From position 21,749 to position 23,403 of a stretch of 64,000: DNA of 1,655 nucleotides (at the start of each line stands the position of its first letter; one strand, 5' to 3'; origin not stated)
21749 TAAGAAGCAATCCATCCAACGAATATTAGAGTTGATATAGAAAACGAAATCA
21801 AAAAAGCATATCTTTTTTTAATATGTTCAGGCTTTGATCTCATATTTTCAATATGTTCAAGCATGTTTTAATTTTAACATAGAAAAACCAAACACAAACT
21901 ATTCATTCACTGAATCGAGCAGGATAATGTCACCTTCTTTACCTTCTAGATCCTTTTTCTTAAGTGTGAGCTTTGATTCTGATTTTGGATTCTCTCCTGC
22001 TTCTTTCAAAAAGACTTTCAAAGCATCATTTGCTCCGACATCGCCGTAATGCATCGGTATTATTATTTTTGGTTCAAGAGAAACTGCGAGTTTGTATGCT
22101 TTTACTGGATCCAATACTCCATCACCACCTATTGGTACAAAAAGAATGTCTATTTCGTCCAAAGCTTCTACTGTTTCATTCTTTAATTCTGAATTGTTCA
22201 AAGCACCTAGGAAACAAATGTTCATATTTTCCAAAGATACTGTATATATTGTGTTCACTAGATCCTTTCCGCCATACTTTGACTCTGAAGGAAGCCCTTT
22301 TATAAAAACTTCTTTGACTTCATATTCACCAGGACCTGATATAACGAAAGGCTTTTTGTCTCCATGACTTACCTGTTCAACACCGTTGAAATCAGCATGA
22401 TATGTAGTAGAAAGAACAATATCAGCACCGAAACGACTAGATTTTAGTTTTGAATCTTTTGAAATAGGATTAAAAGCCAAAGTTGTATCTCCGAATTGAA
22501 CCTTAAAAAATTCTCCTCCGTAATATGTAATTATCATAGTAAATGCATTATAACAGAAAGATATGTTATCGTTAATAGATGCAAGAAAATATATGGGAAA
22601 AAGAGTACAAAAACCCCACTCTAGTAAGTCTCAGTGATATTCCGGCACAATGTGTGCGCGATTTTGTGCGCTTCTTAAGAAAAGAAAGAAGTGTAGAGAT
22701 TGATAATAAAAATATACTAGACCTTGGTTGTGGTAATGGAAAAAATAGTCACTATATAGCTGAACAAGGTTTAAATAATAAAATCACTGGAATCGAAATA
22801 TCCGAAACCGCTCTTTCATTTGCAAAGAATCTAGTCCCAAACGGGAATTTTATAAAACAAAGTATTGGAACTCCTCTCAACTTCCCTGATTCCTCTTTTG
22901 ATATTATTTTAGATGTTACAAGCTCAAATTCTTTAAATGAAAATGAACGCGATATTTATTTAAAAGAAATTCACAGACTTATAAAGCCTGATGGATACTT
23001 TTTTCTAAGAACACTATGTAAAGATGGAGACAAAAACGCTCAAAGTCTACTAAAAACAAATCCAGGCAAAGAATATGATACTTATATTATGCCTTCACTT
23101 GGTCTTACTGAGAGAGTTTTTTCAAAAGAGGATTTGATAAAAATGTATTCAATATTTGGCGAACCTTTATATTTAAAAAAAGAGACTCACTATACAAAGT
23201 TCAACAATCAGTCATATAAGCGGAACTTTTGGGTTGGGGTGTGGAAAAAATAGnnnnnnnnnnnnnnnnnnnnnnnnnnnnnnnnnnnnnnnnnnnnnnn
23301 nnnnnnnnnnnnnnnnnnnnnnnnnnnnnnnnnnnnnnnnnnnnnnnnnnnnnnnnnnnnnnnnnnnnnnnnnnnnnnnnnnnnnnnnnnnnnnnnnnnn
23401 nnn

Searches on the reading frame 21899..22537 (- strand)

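Call 60: search_protein_families(library=pfam, proteins=[window:21899-22537:-], max_evalue=0.001)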
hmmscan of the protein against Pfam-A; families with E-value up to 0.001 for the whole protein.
window:21899-22537:- (212 aa): 1 family
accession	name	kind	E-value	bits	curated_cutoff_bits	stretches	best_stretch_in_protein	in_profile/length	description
PF13483.12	Lactamase_B_3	-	1e-25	91.1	24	1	3-163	2-160/160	Beta-lactamase superfamily domain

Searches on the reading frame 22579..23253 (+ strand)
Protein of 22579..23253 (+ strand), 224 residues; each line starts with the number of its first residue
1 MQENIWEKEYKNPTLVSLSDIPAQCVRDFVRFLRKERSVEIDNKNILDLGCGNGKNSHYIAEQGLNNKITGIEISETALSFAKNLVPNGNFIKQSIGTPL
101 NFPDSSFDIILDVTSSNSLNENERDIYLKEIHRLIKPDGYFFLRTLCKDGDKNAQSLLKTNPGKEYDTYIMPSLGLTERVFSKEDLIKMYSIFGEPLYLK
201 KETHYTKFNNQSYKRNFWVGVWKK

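Call 60: search_protein_families(library=pfam, proteins=[window:22579-23253:+], max_evalue=0.001)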
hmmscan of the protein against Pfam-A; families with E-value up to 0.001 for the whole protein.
window:22579-23253:+ (224 aa): 13 families
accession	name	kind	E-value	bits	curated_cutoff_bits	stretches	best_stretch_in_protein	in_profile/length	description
PF13847.12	Methyltransf_31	-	2.9e-19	69.6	27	1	42-149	3-115/145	Methyltransferase domain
PF13649.12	Methyltransf_25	-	4.7e-18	66.1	27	1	46-139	1-97/97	Methyltransferase domain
PF08241.18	Methyltransf_11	-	7.3e-18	65.4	21.2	1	47-143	1-95/95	Methyltransferase domain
PF13489.12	Methyltransf_23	-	1.1e-11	45.1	27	1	30-161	13-132/164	Methyltransferase domain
PF08242.18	Methyltransf_12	-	1.6e-11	45.2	30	1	47-141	1-98/98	Methyltransferase domain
PF01209.24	Ubie_methyltran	-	9.7e-08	32.1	20.1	1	38-175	43-178/233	ubiE/COQ5 methyltransferase family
PF02353.26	CMAS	-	2.6e-07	30.7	27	1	44-173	64-192/273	Mycolic acid cyclopropane synthetase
PF05724.17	TPMT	-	1.1e-06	28.9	26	1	26-148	23-158/218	Thiopurine S-methyltransferase (TPMT)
PF05175.20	MTS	-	1.4e-05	25.3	23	1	42-86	31-75/170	Methyltransferase small domain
PF03141.22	Methyltransf_29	-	6.7e-05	22.1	23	1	39-144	114-218/506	Putative S-adenosyl-L-methionine-dependent methyltransferase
PF03848.20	TehB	-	0.00016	21.6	20.4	1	43-140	31-129/193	Tellurite resistance protein TehB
PF08003.17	Methyltransf_9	-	0.00025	20.6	23.8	1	40-190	113-264/315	Protein of unknown function (DUF1698)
PF20922.3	Anamorsin_N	-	0.00045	20.4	27.1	1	101-157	46-101/163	Anamorsin, N-terminal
